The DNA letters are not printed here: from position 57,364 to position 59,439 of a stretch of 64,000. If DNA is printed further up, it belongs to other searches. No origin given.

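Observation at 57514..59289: In-frame fusion of FtsA with ribulose-phosphate 3-epimerase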

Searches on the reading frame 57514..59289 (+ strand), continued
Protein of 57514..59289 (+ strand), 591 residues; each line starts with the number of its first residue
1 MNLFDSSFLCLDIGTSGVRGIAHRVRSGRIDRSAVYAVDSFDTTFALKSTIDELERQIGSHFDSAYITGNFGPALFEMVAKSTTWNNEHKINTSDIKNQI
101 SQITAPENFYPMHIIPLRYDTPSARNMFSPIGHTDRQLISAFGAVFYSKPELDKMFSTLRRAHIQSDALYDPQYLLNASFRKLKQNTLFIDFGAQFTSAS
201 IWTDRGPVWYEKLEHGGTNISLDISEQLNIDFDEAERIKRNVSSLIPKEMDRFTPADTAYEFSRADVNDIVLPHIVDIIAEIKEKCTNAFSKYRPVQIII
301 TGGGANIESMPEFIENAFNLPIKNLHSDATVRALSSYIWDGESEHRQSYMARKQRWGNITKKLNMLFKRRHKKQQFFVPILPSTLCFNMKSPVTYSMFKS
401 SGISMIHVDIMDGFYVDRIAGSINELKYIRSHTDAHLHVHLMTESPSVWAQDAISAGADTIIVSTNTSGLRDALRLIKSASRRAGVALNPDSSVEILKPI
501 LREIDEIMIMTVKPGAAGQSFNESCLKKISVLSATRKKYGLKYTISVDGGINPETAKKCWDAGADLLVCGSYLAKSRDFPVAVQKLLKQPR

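Call 45: find_encoding_contigs(protein=P0271, flank=5000, max_places=2)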
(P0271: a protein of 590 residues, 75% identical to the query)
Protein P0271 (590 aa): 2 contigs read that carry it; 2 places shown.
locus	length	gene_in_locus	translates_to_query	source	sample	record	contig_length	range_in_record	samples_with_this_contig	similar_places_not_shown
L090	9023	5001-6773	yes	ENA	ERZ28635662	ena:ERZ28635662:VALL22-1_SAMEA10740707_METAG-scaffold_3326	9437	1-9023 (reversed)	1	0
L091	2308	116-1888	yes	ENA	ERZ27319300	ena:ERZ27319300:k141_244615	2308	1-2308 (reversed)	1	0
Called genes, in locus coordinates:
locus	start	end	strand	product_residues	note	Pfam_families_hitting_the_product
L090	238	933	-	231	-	PF00005:ABC_tran, PF02463:SMC_N, PF13304:AAA_21 (faint)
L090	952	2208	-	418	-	PF12704:MacB_PCD, PF02687:FtsX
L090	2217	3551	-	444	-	-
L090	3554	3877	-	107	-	-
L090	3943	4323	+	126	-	-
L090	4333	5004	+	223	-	PF03799:FtsQ_DivIB_C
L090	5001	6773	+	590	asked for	PF00834:Ribul_P_3_epim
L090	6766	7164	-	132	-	PF02367:TsaE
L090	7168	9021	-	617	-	?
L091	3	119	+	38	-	?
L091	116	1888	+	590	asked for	PF00834:Ribul_P_3_epim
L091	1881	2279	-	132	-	PF02367:TsaE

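Call 49: find_encoding_contigs(protein=P0137, flank=5000, max_places=3)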
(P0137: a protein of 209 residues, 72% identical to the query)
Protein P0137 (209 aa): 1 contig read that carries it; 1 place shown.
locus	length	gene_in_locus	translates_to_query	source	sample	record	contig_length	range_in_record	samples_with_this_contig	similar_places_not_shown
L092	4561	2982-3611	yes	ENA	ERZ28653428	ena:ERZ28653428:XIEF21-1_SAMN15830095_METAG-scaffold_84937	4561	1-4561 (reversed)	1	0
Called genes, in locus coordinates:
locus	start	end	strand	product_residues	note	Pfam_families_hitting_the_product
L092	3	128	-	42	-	?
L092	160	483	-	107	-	-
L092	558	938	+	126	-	-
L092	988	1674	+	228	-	PF03799:FtsQ_DivIB_C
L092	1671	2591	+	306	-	PF14450:FtsA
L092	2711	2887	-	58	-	-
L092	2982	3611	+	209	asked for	PF00834:Ribul_P_3_epim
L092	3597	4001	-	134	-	PF02367:TsaE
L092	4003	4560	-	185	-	?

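Call 50: find_encoding_contigs(protein=P0133, flank=5000, max_places=3)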
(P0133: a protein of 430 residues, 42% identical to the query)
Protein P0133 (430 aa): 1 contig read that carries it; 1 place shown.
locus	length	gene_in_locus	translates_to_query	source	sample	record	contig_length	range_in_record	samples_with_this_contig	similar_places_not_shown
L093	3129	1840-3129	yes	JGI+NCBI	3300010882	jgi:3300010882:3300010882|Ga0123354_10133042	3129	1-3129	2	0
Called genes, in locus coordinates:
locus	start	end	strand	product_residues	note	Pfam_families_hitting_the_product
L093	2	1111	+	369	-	?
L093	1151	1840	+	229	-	PF08478:POTRA_1 (weak), PF03799:FtsQ_DivIB_C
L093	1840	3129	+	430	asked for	PF11104:PilM_2 (faint), PF14450:FtsA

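Call 53: find_encoding_contigs(protein=P0145, flank=10000, max_places=2)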
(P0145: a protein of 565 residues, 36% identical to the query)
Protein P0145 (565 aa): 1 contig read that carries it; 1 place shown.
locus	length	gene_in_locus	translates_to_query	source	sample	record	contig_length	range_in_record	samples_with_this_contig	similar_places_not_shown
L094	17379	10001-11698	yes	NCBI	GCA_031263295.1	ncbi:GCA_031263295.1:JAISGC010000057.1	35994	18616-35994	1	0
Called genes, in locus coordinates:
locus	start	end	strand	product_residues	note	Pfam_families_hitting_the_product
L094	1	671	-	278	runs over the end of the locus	PF04085:MreC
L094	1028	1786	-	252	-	-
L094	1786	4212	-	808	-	PF27097:VirB4_TrbE_N (faint), PF03135:CagE_TrbE_VirB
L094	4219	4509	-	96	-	-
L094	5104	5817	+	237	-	PF04028:DUF374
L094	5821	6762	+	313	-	PF02606:LpxK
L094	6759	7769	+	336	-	PF03331:LpxC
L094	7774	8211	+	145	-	-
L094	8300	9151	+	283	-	-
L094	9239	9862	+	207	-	-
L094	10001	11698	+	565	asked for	PF00834:Ribul_P_3_epim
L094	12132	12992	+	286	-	-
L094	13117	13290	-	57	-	-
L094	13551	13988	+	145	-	-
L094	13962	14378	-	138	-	PF02367:TsaE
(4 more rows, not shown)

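Call 54: find_encoding_contigs(protein=P0136, flank=10000, max_places=2)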
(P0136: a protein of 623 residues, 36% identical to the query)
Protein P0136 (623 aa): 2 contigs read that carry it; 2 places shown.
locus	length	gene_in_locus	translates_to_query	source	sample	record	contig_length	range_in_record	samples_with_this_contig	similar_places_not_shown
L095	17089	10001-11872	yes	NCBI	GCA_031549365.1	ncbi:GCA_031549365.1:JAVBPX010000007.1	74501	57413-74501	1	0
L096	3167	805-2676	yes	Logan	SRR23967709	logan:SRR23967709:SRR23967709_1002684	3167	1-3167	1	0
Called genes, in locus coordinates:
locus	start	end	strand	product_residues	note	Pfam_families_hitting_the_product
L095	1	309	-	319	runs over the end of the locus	PF00437:T2SSE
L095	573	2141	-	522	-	PF00501:AMP-binding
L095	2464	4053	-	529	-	PF00501:AMP-binding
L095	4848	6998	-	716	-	PF02534:T4SS-DNA_transf, PF10412:TrwB_AAD_bind, PF12696:TraG-D_C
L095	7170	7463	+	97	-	-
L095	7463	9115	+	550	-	PF03717:PBP_dimer, PF00905:Transpeptidase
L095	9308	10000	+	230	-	PF03799:FtsQ_DivIB_C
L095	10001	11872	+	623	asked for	PF02491:SHS2_FTSA, PF06723:MreB_Mbl, PF11104:PilM_2 (weak), PF14450:FtsA, PF00834:Ribul_P_3_epim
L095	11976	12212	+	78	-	PF00830:Ribosomal_L28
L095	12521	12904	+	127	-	-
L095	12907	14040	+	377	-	PF13477:Glyco_trans_4_2, PF13439:Glyco_transf_4, PF13579:Glyco_trans_4_4, PF20706:GT4-conflict (weak), PF00534:Glycos_transf_1, PF13692:Glyco_trans_1_4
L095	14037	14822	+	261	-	PF20260:PUA_4, PF04452:Methyltrans_RNA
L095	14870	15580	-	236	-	PF03099:BPL_LplA_LipB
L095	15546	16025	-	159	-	-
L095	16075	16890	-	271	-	PF17827:PrmC_N (faint), PF05175:MTS, PF13489:Methyltransf_23 (weak), PF01170:UPF0020 (faint), PF08242:Methyltransf_12 (weak), PF13649:Methyltransf_25 (weak), PF13847:Methyltransf_31, PF07669:Eco57I (faint)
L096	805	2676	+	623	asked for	PF02491:SHS2_FTSA, PF06723:MreB_Mbl, PF11104:PilM_2 (weak), PF14450:FtsA, PF00834:Ribul_P_3_epim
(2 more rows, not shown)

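Call 58: find_homologous_proteins(query=P0139, max_evalue=1e-10)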
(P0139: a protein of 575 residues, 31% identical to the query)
Query P0139 (575 aa): 168 proteins with E <= 1e-10 among 8000 candidates; the best 120 are listed.
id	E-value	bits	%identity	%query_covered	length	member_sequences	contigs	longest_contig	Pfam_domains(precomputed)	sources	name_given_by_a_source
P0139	0.0e+0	1225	100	100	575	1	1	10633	PF00834.26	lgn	-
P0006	1.9e-92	329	33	99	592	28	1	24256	PF06723.20,PF14450.13,PF00834.26,PF11104.15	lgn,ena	-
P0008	3.5e-92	328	32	99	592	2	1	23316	PF14450.13,PF00834.26,PF11104.15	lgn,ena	-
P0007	4.2e-92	328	32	99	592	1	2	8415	PF14450.13,PF00834.26,PF11104.15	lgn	-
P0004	1.1e-91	327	32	99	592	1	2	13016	PF14450.13,PF00834.26,PF11104.15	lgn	-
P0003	1.1e-91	327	32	99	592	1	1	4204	PF14450.13,PF00834.26,PF11104.15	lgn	-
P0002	3.3e-91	325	31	99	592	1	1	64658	PF06723.20,PF14450.13,PF00834.26,PF11104.15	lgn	-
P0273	4.1e-91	325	31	99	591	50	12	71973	PF06723.20,PF14450.13,PF00834.26,PF11104.15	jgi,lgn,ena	-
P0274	1.1e-90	323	33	99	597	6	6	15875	PF06723.20,PF14450.13,PF00834.26,PF11104.15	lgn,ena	-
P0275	2.3e-89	319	32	99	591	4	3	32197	PF14450.13,PF00834.26,PF11104.15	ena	-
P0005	4.6e-89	318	32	99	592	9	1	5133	PF14450.13,PF00834.26,PF11104.15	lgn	-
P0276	1.7e-88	316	31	99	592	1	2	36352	PF14450.13,PF00834.26,PF11104.15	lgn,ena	-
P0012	7.9e-88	314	32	99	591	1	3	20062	PF14450.13,PF00834.26,PF11104.15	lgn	-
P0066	2.4e-87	312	33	99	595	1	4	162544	PF14450.13,PF00834.26,PF11104.15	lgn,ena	-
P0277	6.3e-87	311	31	99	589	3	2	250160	PF06723.20,PF14450.13,PF00834.26,PF11104.15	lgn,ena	-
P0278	9.8e-87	310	32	99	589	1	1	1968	PF14450.13,PF00834.26,PF11104.15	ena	-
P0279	1.8e-86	309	31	99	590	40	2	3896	PF14450.13,PF00834.26,PF11104.15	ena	-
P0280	3.1e-86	309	30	99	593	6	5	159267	PF14450.13,PF00834.26,PF11104.15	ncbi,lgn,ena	-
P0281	3.9e-86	308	31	99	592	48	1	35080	PF14450.13,PF00834.26,PF11104.15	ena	-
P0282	4.6e-86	308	32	99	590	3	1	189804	PF14450.13,PF00834.26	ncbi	-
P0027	4.8e-86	308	31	99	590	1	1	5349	PF06723.20,PF14450.13,PF00834.26,PF11104.15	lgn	-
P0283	1.7e-85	306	31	100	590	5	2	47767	PF14450.13,PF00834.26,PF11104.15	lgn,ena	-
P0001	3.4e-85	305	31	99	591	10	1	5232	PF14450.13,PF00834.26,PF11104.15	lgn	-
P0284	9.6e-85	304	30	99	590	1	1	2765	PF06723.20,PF14450.13,PF00834.26,PF11104.15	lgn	-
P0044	1.1e-84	304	32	99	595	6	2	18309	PF14450.13,PF00834.26,PF11104.15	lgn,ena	-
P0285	2.5e-84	302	31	99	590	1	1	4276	PF14450.13,PF00834.26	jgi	jgi:ribulose-phosphate 3-epimerase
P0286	2.6e-84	302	30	99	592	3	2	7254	PF06723.20,PF14450.13,PF00834.26,PF11104.15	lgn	-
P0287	3.3e-84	302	31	99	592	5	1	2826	PF06723.20,PF14450.13,PF00834.26,PF11104.15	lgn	-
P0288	3.5e-84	302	31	99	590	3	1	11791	PF14450.13,PF00834.26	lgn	-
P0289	6.4e-84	301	30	99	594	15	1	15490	PF06723.20,PF14450.13,PF00834.26,PF11104.15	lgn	-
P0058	1.7e-83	300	31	99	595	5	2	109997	PF14450.13,PF00834.26,PF11104.15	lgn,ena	-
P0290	2.2e-83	299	34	99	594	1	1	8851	PF06723.20,PF14450.13,PF00834.26,PF11104.15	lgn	-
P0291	3.3e-83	299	31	99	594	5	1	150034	PF06723.20,PF14450.13,PF00834.26,PF11104.15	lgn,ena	-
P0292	3.6e-83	299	31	99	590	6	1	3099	PF14450.13,PF00834.26,PF11104.15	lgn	-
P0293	5.3e-83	298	31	99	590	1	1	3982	PF06723.20,PF14450.13,PF00834.26,PF11104.15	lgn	-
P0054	6.0e-83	298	30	99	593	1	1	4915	PF14450.13,PF00834.26,PF11104.15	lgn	-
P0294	8.1e-83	297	32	99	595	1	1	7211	PF14450.13,PF00834.26,PF11104.15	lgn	-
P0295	8.2e-83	297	31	99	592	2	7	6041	PF14450.13,PF00834.26,PF11104.15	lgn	-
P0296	1.0e-82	297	31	99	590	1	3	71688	PF06723.20,PF14450.13,PF00834.26,PF11104.15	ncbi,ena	-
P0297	1.1e-82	297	30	99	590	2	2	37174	PF14450.13,PF00834.26,PF11104.15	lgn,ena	-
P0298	1.5e-82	297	30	99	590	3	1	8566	PF14450.13,PF00834.26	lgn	-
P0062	1.6e-82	296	31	99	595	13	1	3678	PF14450.13,PF00834.26,PF11104.15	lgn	-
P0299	2.0e-82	296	30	99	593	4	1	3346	PF06723.20,PF14450.13,PF00834.26,PF11104.15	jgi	jgi:ribulose-phosphate 3-epimerase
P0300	2.5e-82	296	30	99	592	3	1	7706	PF06723.20,PF14450.13,PF00834.26,PF11104.15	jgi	-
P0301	6.2e-82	294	33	99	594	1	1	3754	PF14450.13,PF00834.26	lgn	-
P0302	7.3e-82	294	31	99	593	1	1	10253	PF14450.13,PF00834.26,PF11104.15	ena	-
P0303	1.3e-81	293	32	99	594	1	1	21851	PF06723.20,PF14450.13,PF00834.26,PF11104.15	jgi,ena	-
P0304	1.7e-81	293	30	99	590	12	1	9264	PF06723.20,PF14450.13,PF00834.26,PF11104.15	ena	-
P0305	1.7e-81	293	31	99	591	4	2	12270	PF14450.13,PF00834.26,PF11104.15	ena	-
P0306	1.8e-81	293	30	99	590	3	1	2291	PF06723.20,PF14450.13,PF00834.26,PF11104.15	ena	-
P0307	1.9e-81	293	30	99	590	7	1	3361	PF06723.20,PF14450.13,PF00834.26,PF11104.15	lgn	-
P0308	2.0e-81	293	30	99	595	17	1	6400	PF14450.13,PF00834.26,PF11104.15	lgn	-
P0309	4.2e-81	292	30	99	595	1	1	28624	PF14450.13,PF00834.26,PF11104.15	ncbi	-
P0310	5.2e-81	291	30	99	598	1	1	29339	PF14450.13,PF00834.26,PF11104.15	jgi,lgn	jgi:ribulose-phosphate 3-epimerase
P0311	5.8e-81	291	30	99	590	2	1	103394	PF14450.13,PF00834.26,PF11104.15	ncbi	-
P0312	6.9e-81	291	32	99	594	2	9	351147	PF06723.20,PF14450.13,PF00834.26,PF11104.15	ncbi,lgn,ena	-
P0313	9.0e-81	291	33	99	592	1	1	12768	PF06723.20,PF14450.13,PF00834.26,PF11104.15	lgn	-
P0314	1.3e-80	290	30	99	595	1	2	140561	PF06723.20,PF14450.13,PF00834.26,PF11104.15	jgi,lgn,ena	-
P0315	1.5e-80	290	30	99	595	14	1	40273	PF14450.13,PF00834.26,PF11104.15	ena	-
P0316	3.2e-80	289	30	99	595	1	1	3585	PF14450.13,PF00834.26,PF11104.15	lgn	-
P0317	3.2e-80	289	30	99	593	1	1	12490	PF14450.13,PF00834.26,PF11104.15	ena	-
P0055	3.6e-80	289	29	99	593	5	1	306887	PF06723.20,PF14450.13,PF00834.26,PF11104.15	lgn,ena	-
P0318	3.6e-80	289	31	99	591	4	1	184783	PF14450.13,PF00834.26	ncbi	-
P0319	5.4e-80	288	29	99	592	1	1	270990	PF06723.20,PF14450.13,PF00834.26,PF11104.15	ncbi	-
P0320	6.4e-80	288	30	99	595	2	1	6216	PF14450.13,PF00834.26,PF11104.15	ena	-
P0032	1.0e-79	287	28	99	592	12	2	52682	PF14450.13,PF00834.26,PF11104.15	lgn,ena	-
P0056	1.2e-79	287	30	99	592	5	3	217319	PF14450.13,PF00834.26,PF11104.15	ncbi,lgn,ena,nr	ncbi:MAG: ribulose-phosphate 3-epimerase [Alphaproteobacteria bacterium]|nr:ribulose-phosphate 3-epi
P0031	1.2e-79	287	29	99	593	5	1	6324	PF14450.13,PF00834.26,PF11104.15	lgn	-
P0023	1.4e-79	287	30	99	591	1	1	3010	PF14450.13,PF00834.26,PF11104.15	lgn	-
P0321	1.6e-79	287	30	99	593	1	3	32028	PF14450.13,PF00834.26,PF11104.15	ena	-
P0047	1.8e-79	286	29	99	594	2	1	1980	PF14450.13,PF00834.26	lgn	-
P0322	2.5e-79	286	31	98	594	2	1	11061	PF14450.13,PF00834.26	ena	-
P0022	4.0e-79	285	30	99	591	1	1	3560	PF14450.13,PF00834.26,PF11104.15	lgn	-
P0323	7.6e-79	284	30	99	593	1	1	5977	PF14450.13,PF00834.26,PF11104.15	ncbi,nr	ncbi:MAG: pilus assembly protein PilM [Alphaproteobacteria bacterium]|nr:pilus assembly protein PilM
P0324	7.6e-79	284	30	99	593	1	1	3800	PF14450.13,PF00834.26,PF11104.15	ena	-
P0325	1.2e-78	284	30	99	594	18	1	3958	PF14450.13,PF00834.26,PF11104.15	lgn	-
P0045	1.2e-78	284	29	99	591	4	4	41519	PF06723.20,PF14450.13,PF00834.26,PF11104.15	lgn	-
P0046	1.3e-78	283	29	99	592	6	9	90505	PF14450.13,PF00834.26,PF11104.15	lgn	-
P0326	2.7e-78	282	29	99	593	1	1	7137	PF14450.13,PF00834.26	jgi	-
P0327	3.0e-78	282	30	99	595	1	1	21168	PF14450.13,PF00834.26,PF11104.15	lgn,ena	-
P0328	6.0e-78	281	30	99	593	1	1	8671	PF14450.13,PF00834.26,PF11104.15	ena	-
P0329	9.7e-78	281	30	99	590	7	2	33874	PF14450.13,PF00834.26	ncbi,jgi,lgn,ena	jgi:ribulose-phosphate 3-epimerase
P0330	1.0e-77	281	32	87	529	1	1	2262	PF14450.13,PF00834.26,PF11104.15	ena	-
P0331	1.1e-77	280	30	99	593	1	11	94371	PF14450.13,PF00834.26,PF11104.15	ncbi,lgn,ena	-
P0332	1.5e-77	280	30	99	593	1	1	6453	PF14450.13,PF00834.26,PF11104.15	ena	-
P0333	1.5e-77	280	30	99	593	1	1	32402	PF14450.13,PF00834.26,PF11104.15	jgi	-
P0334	1.5e-77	280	30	99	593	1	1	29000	PF14450.13,PF00834.26,PF11104.15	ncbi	-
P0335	2.1e-77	280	29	99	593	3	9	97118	PF14450.13,PF00834.26,PF11104.15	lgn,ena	-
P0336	2.2e-77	279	29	99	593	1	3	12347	PF14450.13,PF00834.26,PF11104.15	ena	-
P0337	2.2e-77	279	29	99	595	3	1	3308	PF14450.13,PF00834.26,PF11104.15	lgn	-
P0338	2.2e-77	279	30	99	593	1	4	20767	PF14450.13,PF00834.26,PF11104.15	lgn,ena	-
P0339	2.3e-77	279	30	99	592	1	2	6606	PF14450.13,PF00834.26,PF11104.15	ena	-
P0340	2.4e-77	279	29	99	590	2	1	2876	PF14450.13,PF00834.26,PF11104.15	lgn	-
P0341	2.5e-77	279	30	99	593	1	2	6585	PF14450.13,PF00834.26,PF11104.15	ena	-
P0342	2.7e-77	279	30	99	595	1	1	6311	PF14450.13,PF00834.26,PF11104.15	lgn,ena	-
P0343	2.8e-77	279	30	99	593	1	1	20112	PF14450.13,PF00834.26,PF11104.15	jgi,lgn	jgi:ribulose-phosphate 3-epimerase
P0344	3.1e-77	279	30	99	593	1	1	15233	PF14450.13,PF00834.26,PF11104.15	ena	-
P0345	4.8e-77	278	29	99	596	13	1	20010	PF14450.13,PF00834.26,PF11104.15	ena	-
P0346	6.7e-77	278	28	99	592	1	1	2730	PF14450.13,PF00834.26,PF11104.15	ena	-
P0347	7.8e-77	278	29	99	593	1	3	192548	PF14450.13,PF00834.26,PF11104.15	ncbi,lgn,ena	-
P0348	9.2e-77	277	28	99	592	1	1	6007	PF14450.13,PF00834.26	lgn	-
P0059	1.3e-76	277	29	99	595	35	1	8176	PF14450.13,PF00834.26,PF11104.15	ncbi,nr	ncbi:MAG: ribulose-phosphate 3-epimerase [Pseudomonadota bacterium]|nr:ribulose-phosphate 3-epimeras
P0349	1.4e-76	277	30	99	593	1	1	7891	PF14450.13,PF00834.26,PF11104.15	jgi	-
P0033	1.5e-76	277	30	99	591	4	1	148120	PF14450.13,PF00834.26,PF11104.15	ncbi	-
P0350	2.1e-76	276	30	99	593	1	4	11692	PF14450.13,PF00834.26,PF11104.15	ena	-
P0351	2.2e-76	276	30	99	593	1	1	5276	PF14450.13,PF00834.26,PF11104.15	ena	-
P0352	2.8e-76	276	29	99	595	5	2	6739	PF14450.13,PF00834.26,PF11104.15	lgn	-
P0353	4.1e-76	275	30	99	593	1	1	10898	PF14450.13,PF00834.26,PF11104.15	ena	-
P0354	1.1e-75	274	30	99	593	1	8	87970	PF14450.13,PF00834.26,PF11104.15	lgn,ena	-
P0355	1.4e-75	274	29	99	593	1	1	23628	PF14450.13,PF00834.26,PF11104.15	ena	-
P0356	1.6e-75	273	30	99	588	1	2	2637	PF06723.20,PF14450.13,PF00834.26,PF11104.15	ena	-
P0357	1.8e-75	273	29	99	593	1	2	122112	PF14450.13,PF00834.26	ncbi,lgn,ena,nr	ncbi:MAG: ribulose-phosphate 3-epimerase [Alphaproteobacteria bacterium]|nr:ribulose-phosphate 3-epi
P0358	1.9e-75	273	29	100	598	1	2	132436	PF14450.13,PF00834.26,PF11104.15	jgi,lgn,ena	-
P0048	2.0e-75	273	28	99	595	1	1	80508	PF14450.13,PF00834.26,PF11104.15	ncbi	-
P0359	2.2e-75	273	30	99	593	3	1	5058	PF14450.13,PF00834.26,PF11104.15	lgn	-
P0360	2.2e-75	273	29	99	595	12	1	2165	PF14450.13,PF00834.26,PF11104.15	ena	-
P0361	2.6e-75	273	28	99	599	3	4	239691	PF14450.13,PF00834.26,PF11104.15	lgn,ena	-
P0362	2.7e-75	273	29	99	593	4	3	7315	PF14450.13,PF00834.26,PF11104.15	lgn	-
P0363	3.1e-75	272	28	99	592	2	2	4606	PF14450.13,PF00834.26,PF11104.15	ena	-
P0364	4.0e-75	272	30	100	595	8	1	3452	PF14450.13,PF00834.26,PF11104.15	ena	-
